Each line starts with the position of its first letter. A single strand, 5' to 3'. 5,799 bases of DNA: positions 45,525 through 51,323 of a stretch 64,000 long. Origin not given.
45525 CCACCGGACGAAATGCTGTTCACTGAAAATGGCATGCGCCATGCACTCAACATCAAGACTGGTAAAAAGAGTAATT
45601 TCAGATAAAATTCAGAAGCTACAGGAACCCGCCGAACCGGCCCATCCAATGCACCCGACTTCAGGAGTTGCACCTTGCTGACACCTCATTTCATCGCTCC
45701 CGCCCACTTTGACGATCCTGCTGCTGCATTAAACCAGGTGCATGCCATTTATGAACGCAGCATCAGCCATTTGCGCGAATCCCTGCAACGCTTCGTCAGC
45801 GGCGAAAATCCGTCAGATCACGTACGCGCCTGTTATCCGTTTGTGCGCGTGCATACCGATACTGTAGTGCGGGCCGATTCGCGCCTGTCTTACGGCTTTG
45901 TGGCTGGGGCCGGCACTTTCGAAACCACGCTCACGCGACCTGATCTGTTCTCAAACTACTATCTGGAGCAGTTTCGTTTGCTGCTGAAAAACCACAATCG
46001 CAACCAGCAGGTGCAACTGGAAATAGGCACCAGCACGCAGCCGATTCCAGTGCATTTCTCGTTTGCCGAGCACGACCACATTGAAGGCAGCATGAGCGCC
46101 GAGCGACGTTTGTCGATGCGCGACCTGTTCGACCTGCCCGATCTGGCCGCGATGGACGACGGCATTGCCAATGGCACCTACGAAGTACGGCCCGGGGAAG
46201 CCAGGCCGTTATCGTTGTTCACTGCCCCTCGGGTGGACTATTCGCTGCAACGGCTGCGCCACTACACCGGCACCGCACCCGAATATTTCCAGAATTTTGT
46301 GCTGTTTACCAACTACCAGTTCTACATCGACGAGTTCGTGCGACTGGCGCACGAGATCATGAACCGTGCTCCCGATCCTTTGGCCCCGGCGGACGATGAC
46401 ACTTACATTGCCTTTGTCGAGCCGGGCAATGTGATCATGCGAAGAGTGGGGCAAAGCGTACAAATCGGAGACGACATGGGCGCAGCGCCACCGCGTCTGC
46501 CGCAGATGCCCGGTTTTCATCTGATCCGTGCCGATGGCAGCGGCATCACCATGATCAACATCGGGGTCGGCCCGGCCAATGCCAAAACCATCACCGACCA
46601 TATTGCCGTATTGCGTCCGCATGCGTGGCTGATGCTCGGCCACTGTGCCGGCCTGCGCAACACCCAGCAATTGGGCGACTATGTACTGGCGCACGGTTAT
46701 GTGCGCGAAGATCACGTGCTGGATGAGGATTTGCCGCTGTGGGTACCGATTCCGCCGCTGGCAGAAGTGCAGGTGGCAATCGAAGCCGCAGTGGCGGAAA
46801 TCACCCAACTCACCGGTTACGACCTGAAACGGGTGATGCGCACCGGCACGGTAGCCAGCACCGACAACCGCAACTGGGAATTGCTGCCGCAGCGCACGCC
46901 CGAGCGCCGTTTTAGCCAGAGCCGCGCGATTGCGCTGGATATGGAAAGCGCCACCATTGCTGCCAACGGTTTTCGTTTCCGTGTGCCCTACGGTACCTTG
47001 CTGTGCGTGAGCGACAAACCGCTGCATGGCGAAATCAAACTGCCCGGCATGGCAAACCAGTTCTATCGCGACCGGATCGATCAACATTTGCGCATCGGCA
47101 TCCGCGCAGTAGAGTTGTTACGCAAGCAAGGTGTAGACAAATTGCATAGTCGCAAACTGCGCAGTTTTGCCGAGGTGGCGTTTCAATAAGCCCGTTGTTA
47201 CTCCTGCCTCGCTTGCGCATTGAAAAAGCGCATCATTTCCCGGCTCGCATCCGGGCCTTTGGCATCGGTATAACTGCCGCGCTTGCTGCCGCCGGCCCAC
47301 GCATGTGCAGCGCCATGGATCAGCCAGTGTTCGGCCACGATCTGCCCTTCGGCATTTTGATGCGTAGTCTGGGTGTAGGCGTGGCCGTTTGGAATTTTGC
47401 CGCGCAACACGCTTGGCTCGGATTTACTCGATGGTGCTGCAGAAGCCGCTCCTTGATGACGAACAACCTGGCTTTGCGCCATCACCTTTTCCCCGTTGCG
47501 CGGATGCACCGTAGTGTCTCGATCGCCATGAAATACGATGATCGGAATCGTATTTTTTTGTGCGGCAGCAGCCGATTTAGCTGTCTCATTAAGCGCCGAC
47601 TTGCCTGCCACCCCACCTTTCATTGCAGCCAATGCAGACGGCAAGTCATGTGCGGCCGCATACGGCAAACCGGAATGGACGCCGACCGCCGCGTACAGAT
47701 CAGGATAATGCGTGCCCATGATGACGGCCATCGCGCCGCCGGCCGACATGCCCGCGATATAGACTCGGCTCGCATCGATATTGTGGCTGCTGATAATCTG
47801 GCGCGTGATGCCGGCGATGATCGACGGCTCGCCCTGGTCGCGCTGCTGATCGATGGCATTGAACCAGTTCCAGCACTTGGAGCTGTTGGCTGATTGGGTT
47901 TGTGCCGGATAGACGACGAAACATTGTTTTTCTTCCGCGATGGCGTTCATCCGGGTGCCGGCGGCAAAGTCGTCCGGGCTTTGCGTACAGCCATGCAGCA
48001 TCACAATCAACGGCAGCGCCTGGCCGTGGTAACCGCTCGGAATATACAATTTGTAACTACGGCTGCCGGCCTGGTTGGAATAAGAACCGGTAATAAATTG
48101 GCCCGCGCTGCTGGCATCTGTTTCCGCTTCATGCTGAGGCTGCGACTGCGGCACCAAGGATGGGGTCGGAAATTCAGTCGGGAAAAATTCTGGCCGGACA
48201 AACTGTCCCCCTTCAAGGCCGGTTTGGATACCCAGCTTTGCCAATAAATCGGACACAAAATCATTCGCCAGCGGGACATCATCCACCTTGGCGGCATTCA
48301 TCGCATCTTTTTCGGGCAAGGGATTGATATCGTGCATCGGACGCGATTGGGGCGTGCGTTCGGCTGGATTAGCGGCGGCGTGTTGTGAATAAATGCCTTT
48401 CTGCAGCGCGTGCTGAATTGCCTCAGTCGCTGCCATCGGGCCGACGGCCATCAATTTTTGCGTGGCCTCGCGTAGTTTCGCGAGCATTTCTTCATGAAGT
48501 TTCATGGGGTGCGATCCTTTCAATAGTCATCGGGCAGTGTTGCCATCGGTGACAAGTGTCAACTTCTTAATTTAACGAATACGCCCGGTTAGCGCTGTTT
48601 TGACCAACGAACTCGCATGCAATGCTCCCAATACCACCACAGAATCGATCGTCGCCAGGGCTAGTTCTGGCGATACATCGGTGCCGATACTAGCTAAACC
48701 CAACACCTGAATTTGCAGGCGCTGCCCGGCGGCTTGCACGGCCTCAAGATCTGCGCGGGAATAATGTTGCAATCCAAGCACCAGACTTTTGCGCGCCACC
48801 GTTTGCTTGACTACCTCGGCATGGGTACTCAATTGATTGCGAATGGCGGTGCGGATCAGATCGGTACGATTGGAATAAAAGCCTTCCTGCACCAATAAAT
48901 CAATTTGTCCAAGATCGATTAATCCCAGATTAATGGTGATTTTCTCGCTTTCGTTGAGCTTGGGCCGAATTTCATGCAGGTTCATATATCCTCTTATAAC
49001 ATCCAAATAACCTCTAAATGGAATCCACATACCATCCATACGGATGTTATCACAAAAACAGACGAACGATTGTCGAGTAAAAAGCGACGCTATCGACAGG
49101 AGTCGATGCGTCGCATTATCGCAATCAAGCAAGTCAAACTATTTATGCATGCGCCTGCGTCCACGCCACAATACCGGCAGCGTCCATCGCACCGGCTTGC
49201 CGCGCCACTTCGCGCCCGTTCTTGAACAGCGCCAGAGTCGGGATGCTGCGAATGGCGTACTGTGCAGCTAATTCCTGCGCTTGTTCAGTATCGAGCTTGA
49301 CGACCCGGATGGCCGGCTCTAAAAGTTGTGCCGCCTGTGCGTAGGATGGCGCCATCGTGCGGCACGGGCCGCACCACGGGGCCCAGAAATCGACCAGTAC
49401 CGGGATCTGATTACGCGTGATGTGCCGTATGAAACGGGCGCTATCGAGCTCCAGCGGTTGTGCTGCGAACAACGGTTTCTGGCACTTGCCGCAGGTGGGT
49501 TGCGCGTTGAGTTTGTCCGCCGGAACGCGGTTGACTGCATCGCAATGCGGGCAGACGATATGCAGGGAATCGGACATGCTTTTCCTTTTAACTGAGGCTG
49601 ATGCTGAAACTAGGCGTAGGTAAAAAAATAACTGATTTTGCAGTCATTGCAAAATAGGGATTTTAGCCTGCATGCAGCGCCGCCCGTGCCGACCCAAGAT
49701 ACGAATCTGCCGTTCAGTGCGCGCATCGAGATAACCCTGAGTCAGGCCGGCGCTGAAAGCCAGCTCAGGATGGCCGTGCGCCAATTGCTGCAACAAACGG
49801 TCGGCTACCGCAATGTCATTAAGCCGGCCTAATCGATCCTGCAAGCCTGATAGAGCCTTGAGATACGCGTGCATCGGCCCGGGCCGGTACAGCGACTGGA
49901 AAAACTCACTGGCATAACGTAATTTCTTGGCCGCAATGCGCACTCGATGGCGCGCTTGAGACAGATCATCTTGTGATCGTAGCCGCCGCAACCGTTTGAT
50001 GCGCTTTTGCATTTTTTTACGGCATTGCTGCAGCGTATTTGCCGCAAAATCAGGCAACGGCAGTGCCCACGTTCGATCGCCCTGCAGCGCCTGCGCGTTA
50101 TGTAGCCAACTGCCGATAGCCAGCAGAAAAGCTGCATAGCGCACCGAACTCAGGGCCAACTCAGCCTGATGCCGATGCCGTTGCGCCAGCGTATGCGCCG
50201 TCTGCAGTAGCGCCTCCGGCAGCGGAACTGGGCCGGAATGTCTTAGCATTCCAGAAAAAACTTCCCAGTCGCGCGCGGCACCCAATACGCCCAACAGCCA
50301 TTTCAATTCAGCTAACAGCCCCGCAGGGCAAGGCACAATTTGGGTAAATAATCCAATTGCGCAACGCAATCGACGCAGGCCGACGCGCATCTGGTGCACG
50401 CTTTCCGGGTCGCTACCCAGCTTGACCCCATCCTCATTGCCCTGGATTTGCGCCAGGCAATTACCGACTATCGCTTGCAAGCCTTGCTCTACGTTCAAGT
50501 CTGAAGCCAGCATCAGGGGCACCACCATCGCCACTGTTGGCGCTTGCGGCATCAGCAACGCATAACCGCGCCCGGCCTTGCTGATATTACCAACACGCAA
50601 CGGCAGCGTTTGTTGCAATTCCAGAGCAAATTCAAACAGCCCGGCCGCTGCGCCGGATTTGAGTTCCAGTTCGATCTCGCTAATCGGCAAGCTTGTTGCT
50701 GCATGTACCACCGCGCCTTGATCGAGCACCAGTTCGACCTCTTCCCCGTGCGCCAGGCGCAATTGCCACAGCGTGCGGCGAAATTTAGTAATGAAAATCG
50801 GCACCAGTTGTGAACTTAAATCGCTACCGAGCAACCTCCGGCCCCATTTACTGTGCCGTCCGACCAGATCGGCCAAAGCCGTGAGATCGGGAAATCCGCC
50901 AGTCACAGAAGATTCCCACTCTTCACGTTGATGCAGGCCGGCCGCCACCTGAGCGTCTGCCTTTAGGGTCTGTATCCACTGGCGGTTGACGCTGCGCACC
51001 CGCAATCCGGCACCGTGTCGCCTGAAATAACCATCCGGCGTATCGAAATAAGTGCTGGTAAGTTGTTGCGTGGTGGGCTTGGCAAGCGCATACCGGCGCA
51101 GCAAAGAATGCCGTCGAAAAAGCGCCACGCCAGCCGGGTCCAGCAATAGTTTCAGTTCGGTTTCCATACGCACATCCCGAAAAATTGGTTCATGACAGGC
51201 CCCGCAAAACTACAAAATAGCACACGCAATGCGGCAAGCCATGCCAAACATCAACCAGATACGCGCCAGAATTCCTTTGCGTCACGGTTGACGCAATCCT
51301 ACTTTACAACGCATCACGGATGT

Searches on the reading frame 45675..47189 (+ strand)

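Call 28: search_protein_families(library=pfam, proteins=[window:45675-47189:+], max_evalue=0.001)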
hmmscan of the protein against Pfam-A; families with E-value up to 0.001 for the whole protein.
window:45675-47189:+ (504 aa): 2 families
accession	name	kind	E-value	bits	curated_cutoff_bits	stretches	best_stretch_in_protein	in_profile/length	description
PF10423.15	AMNp_N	-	7e-54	182.2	27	1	17-175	1-153/154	Bacterial AMP nucleoside phosphorylase N-terminus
PF01048.26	PNP_UDP_1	-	1.5e-14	54.4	25.1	1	282-450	35-201/233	Phosphorylase superfamily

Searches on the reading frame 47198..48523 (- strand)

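Call 28: search_protein_families(library=pfam, proteins=[window:47198-48523:-], max_evalue=0.001)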
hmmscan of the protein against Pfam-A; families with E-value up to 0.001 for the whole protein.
window:47198-48523:- (441 aa): 8 families
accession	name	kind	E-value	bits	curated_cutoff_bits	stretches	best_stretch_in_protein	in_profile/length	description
PF10503.15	Esterase_PHB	-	1e-40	139.8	23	1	156-363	2-205/219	Esterase PHB depolymerase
PF00326.27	Peptidase_S9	-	1.8e-13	50.9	22.6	1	218-356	30-172/213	Prolyl oligopeptidase family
PF00756.26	Esterase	-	1.7e-12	48.1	22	1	157-348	10-206/251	Putative esterase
PF02230.22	Abhydrolase_2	-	2.7e-08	34.4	23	1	170-286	14-139/217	Phospholipase/Carboxylesterase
PF20434.5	BD-FAE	-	1.4e-07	31.7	26.8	0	246-272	83-109/215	BD-FAE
PF12146.15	Hydrolase_4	-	1.8e-05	24.6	27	0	309-352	175-218/239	Serine aminopeptidase, S33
PF01738.24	DLH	-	3e-05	24.1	21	1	242-343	86-161/217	Dienelactone hydrolase family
PF03959.19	FSH1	-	7.5e-05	22.9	21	1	175-358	9-197/211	Serine hydrolase (FSH1)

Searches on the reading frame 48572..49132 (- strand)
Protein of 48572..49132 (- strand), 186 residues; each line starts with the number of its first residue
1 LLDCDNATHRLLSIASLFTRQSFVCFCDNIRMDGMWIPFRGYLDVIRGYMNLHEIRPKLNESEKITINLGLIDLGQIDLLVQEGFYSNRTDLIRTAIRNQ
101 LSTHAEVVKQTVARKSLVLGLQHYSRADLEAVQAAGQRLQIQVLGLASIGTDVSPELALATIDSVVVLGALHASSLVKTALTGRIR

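Call 28: search_protein_families(library=pfam, proteins=[window:48572-49132:-], max_evalue=0.001)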
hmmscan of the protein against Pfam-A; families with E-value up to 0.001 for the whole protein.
window:48572-49132:- (186 aa): 1 family
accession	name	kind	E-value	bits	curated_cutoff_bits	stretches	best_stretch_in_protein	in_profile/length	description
PF17723.7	RHH_8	-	3.4e-52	176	25.4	1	61-178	2-119/119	Ribbon-Helix-Helix transcriptional regulator family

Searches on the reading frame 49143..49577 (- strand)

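Call 28: search_protein_families(library=pfam, proteins=[window:49143-49577:-], max_evalue=0.001)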
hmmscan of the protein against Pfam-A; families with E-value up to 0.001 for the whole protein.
window:49143-49577:- (144 aa): 7 families
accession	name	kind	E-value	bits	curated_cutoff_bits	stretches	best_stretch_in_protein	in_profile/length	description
PF00085.26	Thioredoxin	-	4.9e-29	100.8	23.5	1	42-140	3-101/103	Thioredoxin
PF21352.3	Zn_ribbon_Thio2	-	3.8e-13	49.5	27.1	1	8-33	1-26/27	Thioredoxin 2, N-terminal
PF13098.12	Thioredoxin_2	-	1.4e-08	35.5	27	1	55-139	3-103/104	Thioredoxin-like domain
PF13905.12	Thioredoxin_8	-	1.9e-06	28.6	27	0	59-99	3-45/94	Thioredoxin-like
PF13899.12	Thioredoxin_7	-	4.5e-06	27.1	27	1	51-118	11-81/83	Thioredoxin-like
PF00578.27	AhpC-TSA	-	1.1e-05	25.8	26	1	59-134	27-104/124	AhpC/TSA family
PF14595.12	Thioredoxin_9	-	0.00033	21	25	1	61-122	46-108/129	Thioredoxin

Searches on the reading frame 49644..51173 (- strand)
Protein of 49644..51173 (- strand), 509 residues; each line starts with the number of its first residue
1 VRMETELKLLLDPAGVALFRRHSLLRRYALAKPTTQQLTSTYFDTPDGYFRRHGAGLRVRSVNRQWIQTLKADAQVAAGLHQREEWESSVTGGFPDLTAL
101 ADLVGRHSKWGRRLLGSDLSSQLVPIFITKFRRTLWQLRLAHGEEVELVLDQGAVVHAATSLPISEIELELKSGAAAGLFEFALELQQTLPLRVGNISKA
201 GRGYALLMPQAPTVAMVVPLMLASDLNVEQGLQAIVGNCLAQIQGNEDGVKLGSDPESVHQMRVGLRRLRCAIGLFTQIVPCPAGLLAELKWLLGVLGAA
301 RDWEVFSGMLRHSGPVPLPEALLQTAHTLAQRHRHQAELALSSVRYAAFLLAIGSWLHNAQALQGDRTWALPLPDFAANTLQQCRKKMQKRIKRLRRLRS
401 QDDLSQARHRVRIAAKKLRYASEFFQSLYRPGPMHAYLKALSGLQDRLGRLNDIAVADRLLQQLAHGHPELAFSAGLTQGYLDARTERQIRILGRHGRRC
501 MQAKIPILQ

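Call 3: search_protein_families(library=pfam, proteins=[window:49644-51173:-], max_evalue=0.01)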
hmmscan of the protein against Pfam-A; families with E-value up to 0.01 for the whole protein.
window:49644-51173:- (509 aa): 2 families
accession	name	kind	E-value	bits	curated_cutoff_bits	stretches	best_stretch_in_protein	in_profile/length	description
PF05235.19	CHAD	-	2.3e-56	191.8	25.6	1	234-462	1-228/228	CHAD domain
PF01928.26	CYTH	-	1.2e-24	87.5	23.2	1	3-204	2-179/179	CYTH domain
